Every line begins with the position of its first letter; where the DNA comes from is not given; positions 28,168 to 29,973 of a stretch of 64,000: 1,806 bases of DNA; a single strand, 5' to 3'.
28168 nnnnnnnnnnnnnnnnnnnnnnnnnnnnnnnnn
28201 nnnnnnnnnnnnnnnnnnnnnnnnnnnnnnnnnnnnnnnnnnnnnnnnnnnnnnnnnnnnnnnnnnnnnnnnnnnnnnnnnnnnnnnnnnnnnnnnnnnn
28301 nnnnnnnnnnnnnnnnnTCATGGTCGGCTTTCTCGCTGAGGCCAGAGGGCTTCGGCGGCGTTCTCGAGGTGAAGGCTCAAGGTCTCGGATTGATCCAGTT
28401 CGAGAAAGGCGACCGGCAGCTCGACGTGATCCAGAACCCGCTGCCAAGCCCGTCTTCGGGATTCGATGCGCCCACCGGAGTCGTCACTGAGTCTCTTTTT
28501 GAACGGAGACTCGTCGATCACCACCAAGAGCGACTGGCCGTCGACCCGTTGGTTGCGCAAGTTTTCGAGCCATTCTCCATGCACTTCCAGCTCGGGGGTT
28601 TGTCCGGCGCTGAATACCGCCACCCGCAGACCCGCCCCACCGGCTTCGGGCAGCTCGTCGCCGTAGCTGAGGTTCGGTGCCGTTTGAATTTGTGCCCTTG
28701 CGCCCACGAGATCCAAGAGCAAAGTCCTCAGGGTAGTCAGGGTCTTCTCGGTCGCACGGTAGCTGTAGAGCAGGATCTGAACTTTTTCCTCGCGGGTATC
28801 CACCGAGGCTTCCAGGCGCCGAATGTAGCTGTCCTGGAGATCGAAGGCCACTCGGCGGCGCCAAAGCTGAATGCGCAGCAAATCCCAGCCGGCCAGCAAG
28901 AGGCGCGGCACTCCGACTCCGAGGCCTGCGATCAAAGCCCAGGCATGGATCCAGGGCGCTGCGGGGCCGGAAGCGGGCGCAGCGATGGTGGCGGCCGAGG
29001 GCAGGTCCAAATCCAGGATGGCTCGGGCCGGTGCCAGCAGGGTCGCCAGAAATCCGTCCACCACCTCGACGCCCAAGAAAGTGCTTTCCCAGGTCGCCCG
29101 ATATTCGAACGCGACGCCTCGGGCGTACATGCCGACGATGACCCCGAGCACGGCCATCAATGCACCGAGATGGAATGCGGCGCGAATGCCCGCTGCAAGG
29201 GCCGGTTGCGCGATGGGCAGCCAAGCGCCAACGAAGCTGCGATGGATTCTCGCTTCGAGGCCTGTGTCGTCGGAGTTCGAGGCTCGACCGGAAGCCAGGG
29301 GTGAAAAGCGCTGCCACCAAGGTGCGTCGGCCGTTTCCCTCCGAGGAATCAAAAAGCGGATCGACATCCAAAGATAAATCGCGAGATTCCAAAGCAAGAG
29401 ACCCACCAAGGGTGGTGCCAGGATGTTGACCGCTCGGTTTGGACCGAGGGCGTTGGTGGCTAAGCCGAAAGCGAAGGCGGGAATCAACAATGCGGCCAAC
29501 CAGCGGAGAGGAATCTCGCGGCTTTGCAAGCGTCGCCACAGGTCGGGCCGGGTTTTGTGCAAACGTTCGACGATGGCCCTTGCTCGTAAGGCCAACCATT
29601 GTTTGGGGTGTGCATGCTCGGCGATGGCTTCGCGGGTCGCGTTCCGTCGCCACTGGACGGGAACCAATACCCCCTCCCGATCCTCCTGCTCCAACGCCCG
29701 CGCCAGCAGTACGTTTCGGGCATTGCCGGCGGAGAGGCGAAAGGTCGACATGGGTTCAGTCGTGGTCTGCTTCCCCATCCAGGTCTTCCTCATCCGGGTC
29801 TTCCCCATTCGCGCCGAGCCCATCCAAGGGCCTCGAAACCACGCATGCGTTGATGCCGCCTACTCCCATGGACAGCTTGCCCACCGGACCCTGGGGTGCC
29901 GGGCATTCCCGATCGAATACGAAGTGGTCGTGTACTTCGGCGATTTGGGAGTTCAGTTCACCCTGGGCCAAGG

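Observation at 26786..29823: Conserved but uncharacterised DUF2868 / DUF3482 (membrane GTPase) gene pair embedded between tRNA-modification genes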

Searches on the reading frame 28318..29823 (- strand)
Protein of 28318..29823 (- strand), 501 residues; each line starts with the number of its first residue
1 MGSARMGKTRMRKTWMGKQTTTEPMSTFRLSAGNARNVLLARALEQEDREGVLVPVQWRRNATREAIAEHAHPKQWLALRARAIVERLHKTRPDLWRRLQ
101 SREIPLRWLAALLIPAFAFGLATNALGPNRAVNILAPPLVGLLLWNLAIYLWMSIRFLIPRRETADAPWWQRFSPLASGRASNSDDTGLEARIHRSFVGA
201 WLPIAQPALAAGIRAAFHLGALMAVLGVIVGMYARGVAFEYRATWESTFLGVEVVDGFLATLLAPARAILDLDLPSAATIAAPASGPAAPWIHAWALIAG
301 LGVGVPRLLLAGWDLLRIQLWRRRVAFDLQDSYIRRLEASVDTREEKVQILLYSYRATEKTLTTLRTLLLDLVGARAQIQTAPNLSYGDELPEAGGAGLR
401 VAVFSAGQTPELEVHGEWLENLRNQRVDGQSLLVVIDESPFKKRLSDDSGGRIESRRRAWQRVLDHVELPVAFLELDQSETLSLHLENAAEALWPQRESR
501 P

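Call 3: search_protein_families(library=pfam, proteins=[window:28318-29823:-], max_evalue=0.01)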
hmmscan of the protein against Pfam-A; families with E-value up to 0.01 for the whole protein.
window:28318-29823:- (501 aa): 1 family
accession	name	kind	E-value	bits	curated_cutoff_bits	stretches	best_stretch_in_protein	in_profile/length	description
PF11067.13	DUF2868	-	3e-05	24.1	26.8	1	195-350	20-172/315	Protein of unknown function (DUF2868)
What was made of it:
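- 28318..29778 (-): DUF2868-family gene (486 aa plus stop from the ATG at 29778; alternative ATGs at 29823 and 29751). PF11067 24.1 bits, sub-threshold (call 3).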

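Call 4: search_protein_families(library=ncbifam, proteins=[window:28318-29823:-], max_evalue=0.01)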
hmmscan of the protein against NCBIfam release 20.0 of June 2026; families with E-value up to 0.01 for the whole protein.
window:28318-29823:- (501 aa): 0 families

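Call 10: find_homologous_proteins(query=window:28318-29751:-, max_evalue=0.001)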
Query window:28318-29751:- (477 aa): 144 proteins with E <= 0.001 among 8000 candidates; the best 120 are listed.
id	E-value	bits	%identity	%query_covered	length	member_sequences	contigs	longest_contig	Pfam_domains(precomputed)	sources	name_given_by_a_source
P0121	0.0e+0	1045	100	100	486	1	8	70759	PF11067.14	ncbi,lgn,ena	-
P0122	1.5e-236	804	77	99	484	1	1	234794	-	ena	-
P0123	1.1e-233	794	76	99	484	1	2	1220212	PF11067.14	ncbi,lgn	-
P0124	6.6e-181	620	61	99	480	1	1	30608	PF11067.14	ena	-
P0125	2.8e-132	460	50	98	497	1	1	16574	-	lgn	-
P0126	2.3e-125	437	51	94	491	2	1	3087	PF11067.14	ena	-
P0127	2.3e-118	414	47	99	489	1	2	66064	PF11067.14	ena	-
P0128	7.9e-102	360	44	98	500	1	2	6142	-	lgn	-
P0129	8.3e-98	346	45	98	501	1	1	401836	PF11067.14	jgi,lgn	-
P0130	2.2e-97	345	42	99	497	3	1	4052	PF11067.14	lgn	-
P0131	2.2e-96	342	43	98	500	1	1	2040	-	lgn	-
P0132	1.5e-94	336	41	99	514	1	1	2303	PF11067.14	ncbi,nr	ncbi:MAG: DUF2868 domain-containing protein [Holophagales bacterium]|nr:DUF2868 domain-containing pr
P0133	3.2e-94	334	42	94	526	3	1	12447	PF11067.14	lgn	-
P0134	6.3e-94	333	43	96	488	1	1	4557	PF11067.14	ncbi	ncbi:MAG: DUF2868 domain-containing protein [Acidobacteriota bacterium]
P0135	7.6e-94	333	41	95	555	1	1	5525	PF11067.14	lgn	-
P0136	3.2e-92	328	44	90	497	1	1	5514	PF11067.14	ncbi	-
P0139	1.8e-90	322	41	96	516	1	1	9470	PF11067.14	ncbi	-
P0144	2.8e-85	305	40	97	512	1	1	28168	PF11067.14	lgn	-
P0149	5.1e-81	291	41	91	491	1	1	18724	PF11067.14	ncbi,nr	ncbi:MAG: DUF2868 domain-containing protein [bacterium]|nr:DUF2868 domain-containing protein [bacter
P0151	1.4e-79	286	40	98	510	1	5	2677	PF11067.14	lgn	-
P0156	5.5e-76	274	38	98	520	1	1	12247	PF11067.14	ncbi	-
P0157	8.6e-65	237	38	94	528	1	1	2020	PF11067.14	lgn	-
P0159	1.6e-61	227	39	97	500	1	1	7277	PF11067.14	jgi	jgi:hypothetical protein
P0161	8.7e-61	224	38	99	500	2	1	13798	PF11067.14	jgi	-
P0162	1.2e-60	224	34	97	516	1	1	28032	PF11067.14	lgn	-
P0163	8.5e-60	221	35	98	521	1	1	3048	PF11067.14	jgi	jgi:hypothetical protein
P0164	6.8e-58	215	36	91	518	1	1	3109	PF11067.14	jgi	-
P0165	2.5e-57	213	36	94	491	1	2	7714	PF11067.14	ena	-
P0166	4.7e-57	212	37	97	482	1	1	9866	PF11067.14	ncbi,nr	ncbi:MAG TPA: DUF2868 domain-containing protein [Planctomycetota bacterium]|nr:DUF2868 domain-contai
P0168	6.3e-56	208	35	95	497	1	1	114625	PF11067.14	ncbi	ncbi:MAG: DUF2868 domain-containing protein [Deltaproteobacteria bacterium]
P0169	9.1e-55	204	36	94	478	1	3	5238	PF11067.14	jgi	-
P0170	2.8e-53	199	36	93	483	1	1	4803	PF11067.14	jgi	-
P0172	6.2e-53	198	38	26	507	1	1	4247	PF11067.14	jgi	jgi:hypothetical protein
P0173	3.7e-52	196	34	96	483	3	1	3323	PF11067.14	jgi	jgi:hypothetical protein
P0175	7.8e-52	195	35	80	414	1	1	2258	PF11067.14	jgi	jgi:hypothetical protein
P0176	9.1e-52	194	33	93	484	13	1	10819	PF11067.14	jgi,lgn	-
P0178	4.3e-51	192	37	55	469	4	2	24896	PF11067.14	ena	-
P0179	9.5e-50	188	33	93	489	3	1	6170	PF11067.14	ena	-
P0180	9.9e-50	188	34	94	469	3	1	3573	PF11067.14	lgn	-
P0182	4.7e-49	185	37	49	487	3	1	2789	PF11067.14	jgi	jgi:hypothetical protein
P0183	7.8e-49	185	33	85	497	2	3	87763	PF11067.14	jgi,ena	-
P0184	9.1e-49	185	33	93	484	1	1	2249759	PF11067.14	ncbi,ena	-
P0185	3.1e-48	183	34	70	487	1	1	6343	PF11067.14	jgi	-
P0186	1.4e-47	181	33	93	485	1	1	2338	PF11067.14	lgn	-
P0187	1.6e-47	180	34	85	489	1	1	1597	PF11067.14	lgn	-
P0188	1.9e-47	180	32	95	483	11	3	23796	PF11067.14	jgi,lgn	-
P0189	2.9e-47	180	32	93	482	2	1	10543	PF11067.14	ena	-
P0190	3.5e-47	179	35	76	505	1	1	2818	PF11067.14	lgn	-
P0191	6.0e-47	179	36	52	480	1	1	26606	PF11067.14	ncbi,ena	-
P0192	6.5e-47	178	35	74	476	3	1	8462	PF11067.14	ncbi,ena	-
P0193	9.3e-47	178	33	95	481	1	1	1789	PF11067.14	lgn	-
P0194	2.1e-46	177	32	93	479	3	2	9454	PF11067.14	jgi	jgi:hypothetical protein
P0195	2.8e-46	176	34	94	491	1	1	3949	PF11067.14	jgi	jgi:uncharacterized protein DUF2868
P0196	1.7e-45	174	31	93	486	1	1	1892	PF11067.14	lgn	-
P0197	3.7e-45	173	34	74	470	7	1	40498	PF11067.14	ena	-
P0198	4.7e-45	172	32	95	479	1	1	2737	PF11067.14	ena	-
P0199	9.1e-45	171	33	91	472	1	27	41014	PF11067.14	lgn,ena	-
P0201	1.3e-44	171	33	93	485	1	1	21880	PF11067.14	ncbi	-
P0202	1.7e-44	170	32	94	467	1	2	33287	PF11067.14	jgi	jgi:hypothetical protein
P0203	2.7e-44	170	31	95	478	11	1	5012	PF11067.14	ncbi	-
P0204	3.5e-44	169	32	95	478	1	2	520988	PF11067.14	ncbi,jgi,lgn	jgi:hypothetical protein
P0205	5.9e-44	169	33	92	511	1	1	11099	PF11067.14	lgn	-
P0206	8.2e-44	168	31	95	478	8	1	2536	PF11067.14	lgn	-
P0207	1.1e-43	168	32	95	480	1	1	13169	PF11067.14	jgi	jgi:hypothetical protein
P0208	4.3e-43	166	40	53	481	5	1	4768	PF11067.14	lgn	-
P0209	4.3e-43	166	34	94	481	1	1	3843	PF11067.14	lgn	-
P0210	4.3e-43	166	31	95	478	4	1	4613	PF11067.14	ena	-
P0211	5.5e-43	165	31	89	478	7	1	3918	PF11067.14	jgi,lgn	-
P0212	6.2e-43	165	33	90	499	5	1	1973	PF11067.14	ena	-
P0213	1.1e-42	164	34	51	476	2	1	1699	PF11067.14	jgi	jgi:hypothetical protein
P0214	2.9e-42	163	34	78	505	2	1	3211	PF11067.14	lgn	-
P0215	3.2e-42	163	33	91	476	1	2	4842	PF11067.14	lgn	-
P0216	4.0e-42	163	32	93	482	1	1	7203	PF11067.14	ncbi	ncbi:MAG: DUF2868 domain-containing protein [Casimicrobiaceae bacterium]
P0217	6.8e-42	162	33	96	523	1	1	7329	PF11067.14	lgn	-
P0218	9.2e-42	161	32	93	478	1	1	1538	PF11067.14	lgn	-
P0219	1.4e-41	161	31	95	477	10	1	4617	PF11067.14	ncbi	-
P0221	2.3e-41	160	30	95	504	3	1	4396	PF11067.14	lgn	-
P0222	7.5e-41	158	32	90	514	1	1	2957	PF11067.14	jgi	jgi:hypothetical protein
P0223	1.1e-40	158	31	96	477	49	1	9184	PF11067.14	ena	-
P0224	2.4e-40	157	34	86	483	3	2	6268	PF11067.14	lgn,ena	-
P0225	3.0e-40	156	30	75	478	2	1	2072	PF11067.14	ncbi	-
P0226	4.0e-40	156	30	95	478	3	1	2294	PF11067.14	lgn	-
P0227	2.1e-39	154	32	95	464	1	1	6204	PF11067.14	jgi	jgi:hypothetical protein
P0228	4.0e-39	153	31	95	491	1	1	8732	PF11067.14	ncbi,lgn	-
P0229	5.1e-39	152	33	93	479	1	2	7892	PF11067.14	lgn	-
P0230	2.7e-38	150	31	92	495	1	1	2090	PF11067.14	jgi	jgi:uncharacterized protein DUF2868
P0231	2.6e-37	147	31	93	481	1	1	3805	PF11067.14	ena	-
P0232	5.1e-36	143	32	87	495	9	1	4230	PF11067.14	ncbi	-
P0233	2.2e-34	137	36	50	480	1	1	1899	PF11067.14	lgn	-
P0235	5.0e-34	136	30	77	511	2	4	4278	PF11067.14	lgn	-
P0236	6.7e-34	136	30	81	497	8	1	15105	PF11067.14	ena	-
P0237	1.1e-33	135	32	93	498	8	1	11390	PF11067.14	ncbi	-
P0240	2.0e-26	111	36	44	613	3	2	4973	PF11067.14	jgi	jgi:hypothetical protein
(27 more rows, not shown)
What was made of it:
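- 28318..29778 (-): An identical 486-aa database protein, P0121, carries a precomputed PF11067 annotation (call 10).
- On PF11067 DUF2868: The identical database protein P0121 carries a precomputed PF11067 annotation (call 10).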

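Call 12: search_solved_structures(query=window:28318-29751:-, max_evalue=10)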
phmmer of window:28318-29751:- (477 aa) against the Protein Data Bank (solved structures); distinct sequences matched with E-value up to 10: 0.

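Call 23: predict_structure(alignment_id=A2)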
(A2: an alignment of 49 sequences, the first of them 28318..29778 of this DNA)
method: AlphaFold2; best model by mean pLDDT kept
length: 486 residues; sequences in the alignment: 49
mean_pLDDT: 90.3   pTM: 0.83
mean pLDDT of the five models: 90.3, 88.6, 88.3, 87.4, 87.4
residues with pLDDT >= 90: 354; 70-90: 98; 50-70: 28; < 50: 6
segments of 3 or more residues with pLDDT < 50: 484-486
pLDDT, mean of each block of 10 residues (from residue 1): 66 97 97 94 95 96 98 96 84 93 94 80 90 90 76 63 54 89 94 93 96 95 86 89 95 96 84 93 96 96 96 93 86 96 96 92 95 93 96 96 97 94 95 85 97 97 89 93 54
secondary structure, 60 per line:
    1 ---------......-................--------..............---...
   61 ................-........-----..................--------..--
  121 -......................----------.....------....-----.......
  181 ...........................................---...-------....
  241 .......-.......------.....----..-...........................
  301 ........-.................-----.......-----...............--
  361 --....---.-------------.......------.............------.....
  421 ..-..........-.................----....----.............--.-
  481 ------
elements in order: E10-15 H17-32 H41-54 H58-76 H78-85 H91-108 H122-143 H154-158 H165-168 H174-223 E227-229 H237-247 H249-255 H262-266 H274-308 E310-315 H316-326 E332-338 H344-358 E363-366 E384-390 H397-409 E416-422 H424-433 H435-451 E456-459 H464-476
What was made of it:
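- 28318..29778 (-): AF2 mean pLDDT 90.3 and pTM 0.83 (call 23).
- The AF2 model is confident, with pLDDT 90 (call 23).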

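Call 27: fold_search(model_id=the predicted structure, library=pdb)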
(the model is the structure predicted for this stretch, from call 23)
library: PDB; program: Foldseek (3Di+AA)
matches with E <= 10: 1065; with E <= 0.001: 0
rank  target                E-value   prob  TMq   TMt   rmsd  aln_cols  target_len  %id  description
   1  6li1                  4.7e-03  0.95  0.21  0.22  27.6       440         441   10  Crystal structure of GPR52 ligand free form with flavodoxin fusion (released 2020-02-26)
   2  6li0                  4.7e-03  0.90  0.20  0.21  23.6       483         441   11  Crystal structure of GPR52 in complex with agonist c17 (released 2020-02-26)
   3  4wau_A                5.6e-03  1.00  0.20  0.54   5.1       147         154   12  Crystal structure of CENP-M solved by native-SAD phasing (released 2014-12-10)
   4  5xr8                  5.9e-03  0.89  0.19  0.21  23.9       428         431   10  Crystal structure of the human CB1 in complex with agonist AM841 (released 2017-07-12)
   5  5v56_B                7.5e-03  0.91  0.21  0.17  24.8       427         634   14  2.9A XFEL structure of the multi-domain human smoothened receptor (with E194M mutation) in complex with TC114 (released 2017-05-24)
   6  5zkp                  1.8e-02  0.80  0.21  0.23  20.5       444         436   11  Crystal structure of the human platelet-activating factor receptor in complex with SR 27417 (released 2018-06-20)
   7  4gyj_B                2.5e-02  0.38  0.13  0.10  23.2       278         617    8  Crystal structure of mutant (D318N) bacillus subtilis family 3 glycoside hydrolase (nagz) in complex with glcnac-murna (released 2012-12-19)
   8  8q6q_C                2.6e-02  0.99  0.20  0.47   5.9       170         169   20  Structure of human immunity related GTPase Q in complex with GABARAPL2. (released 2024-08-28)
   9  7bl1_DDD              3.4e-02  0.99  0.19  0.46   6.8       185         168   11  human complex II-BATS bound to membrane-attached Rab5a-GTP (released 2021-03-03)
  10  8q6q_D                3.5e-02  0.99  0.20  0.47   5.9       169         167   20  Structure of human immunity related GTPase Q in complex with GABARAPL2. (released 2024-08-28)
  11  3mjh_A                3.7e-02  0.99  0.19  0.46   6.9       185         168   10  Crystal Structure of Human Rab5A in complex with the C2H2 Zinc Finger of EEA1 (released 2010-05-05)
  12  5v56_A                3.9e-02  0.51  0.18  0.14  24.9       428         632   14  2.9A XFEL structure of the multi-domain human smoothened receptor (with E194M mutation) in complex with TC114 (released 2017-05-24)
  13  7r1h_A                4.3e-02  0.91  0.18  0.21  19.2       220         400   11  Crystal structure of a flavodiiron protein D52K mutant in the reduced state from Escherichia coli (released 2023-02-15)
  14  3lk6_D                4.3e-02  0.51  0.14  0.12  22.3       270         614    7  Beta-N-hexosaminidase N318D mutant (YBBD_N318D) from bacillus subtilis (released 2011-05-25)
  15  5xra                  4.7e-02  0.63  0.20  0.22  23.7       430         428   11  Crystal structure of the human CB1 in complex with agonist AM11542 (released 2017-07-12)
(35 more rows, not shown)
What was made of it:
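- On Pseudo-GTPase (DUF2868 C-terminal domain): Foldseek: CENP-M at E 5.6e-3 with TM 0.54, IRGQ at 2.6e-2, and Rab5; flavodoxins match at similar levels (call 27).
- Closest known: Pseudo-GTPases. Same: Its best fold matches include CENP-M and IRGQ (call 27).
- Foldseek matches CENP-M, IRGQ and Rab5 (call 27).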

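Call 29: search_protein_families(library=padloc, proteins=[window:28318-29778:-], max_evalue=0.1)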
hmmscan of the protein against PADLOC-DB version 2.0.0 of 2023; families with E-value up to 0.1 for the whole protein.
window:28318-29778:- (486 aa): 0 families

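Call 31: search_protein_families(library=pfam, alignment_id=A2, max_evalue=0.001)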
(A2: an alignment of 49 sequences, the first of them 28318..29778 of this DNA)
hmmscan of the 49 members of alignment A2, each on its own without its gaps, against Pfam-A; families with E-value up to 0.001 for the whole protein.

A. member 1, window:28318-29778:- (486 aa): 1 family
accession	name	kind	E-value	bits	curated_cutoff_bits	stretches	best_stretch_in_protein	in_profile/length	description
PF11067.13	DUF2868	-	2.9e-05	24.2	26.8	1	180-335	20-172/315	Protein of unknown function (DUF2868)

B. families by the number of members that match (of 49 scanned): 1 family
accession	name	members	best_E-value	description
PF11067.13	DUF2868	40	1.6e-18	Protein of unknown function (DUF2868)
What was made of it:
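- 28318..29778 (-): 40 of 49 homologues match PF11067 (call 31).
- On PF11067 DUF2868: 24.1-24.2 bits, E 3e-5, and only profile positions 20-172 of 315 (calls 3 and 31). 40 of 49 aligned homologues match PF11067, the best at 1.6e-18 (call 31).
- Checked: Family membership rests on its homologues: 40 of 49 match PF11067 (call 31).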

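Call 62: search_protein_representatives(alignment_id=A2)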
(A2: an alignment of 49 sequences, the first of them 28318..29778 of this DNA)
Query: 49 sequences, 491 profile positions. Proteins with E-value up to 0.001 (for the whole library): 2455; up to 1e-10: 1966; up to 1e-30: 1361. The best 150 are listed.
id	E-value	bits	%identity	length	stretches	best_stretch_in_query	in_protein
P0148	3.6e-167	573.4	-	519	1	3-489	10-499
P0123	1.3e-162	558.4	-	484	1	3-488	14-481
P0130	4.3e-162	556.7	-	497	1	3-488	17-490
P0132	3.6e-161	553.7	-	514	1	5-489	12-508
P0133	7.0e-160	549.4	-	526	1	4-487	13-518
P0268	1.1e-159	548.8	-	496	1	3-488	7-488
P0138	8.2e-159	545.9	-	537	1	3-488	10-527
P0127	1.4e-158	545.2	-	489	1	4-489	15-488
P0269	1.8e-158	544.8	-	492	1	4-489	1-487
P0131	9.1e-158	542.4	-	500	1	3-488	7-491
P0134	1.4e-156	538.5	-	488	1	1-488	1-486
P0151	8.5e-156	535.9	-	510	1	4-488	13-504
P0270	8.9e-156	535.9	-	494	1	3-487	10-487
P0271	2.8e-155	534.2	-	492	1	4-487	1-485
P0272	1.0e-153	529.0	-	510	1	4-488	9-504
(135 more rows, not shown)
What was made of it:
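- On PF11067 DUF2868: A profile of the alignment finds 2455 clusters, and nearly all of the best 150 matches cover almost the full length (call 62).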

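Call 64: search_solved_structures(query=A2, max_evalue=10)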
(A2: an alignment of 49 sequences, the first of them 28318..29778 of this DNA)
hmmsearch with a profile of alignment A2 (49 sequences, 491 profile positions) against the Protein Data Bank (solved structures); distinct sequences matched with E-value up to 10: 1.
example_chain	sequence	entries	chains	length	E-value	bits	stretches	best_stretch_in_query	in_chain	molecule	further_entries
36hu_G1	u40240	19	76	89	2.6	9.9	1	77-113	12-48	Flagellar biosynthetic protein FliQ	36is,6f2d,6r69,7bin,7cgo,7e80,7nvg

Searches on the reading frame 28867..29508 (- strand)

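Call 28: search_protein_families(library=pfam, proteins=[window:28867-29508:-], max_evalue=10)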
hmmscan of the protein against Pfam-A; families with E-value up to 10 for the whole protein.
window:28867-29508:- (214 aa): 1 family
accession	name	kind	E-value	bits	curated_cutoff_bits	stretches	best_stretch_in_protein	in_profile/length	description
PF11067.13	DUF2868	-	0.0039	17.2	26.8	1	90-181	20-102/315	Protein of unknown function (DUF2868)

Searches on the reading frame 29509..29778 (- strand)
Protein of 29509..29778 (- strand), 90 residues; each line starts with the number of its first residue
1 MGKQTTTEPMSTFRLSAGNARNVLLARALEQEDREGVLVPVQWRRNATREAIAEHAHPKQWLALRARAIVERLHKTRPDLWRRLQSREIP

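Call 28: search_protein_families(library=pfam, proteins=[window:29509-29778:-], max_evalue=10)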
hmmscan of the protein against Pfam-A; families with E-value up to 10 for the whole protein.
window:29509-29778:- (90 aa): 0 families
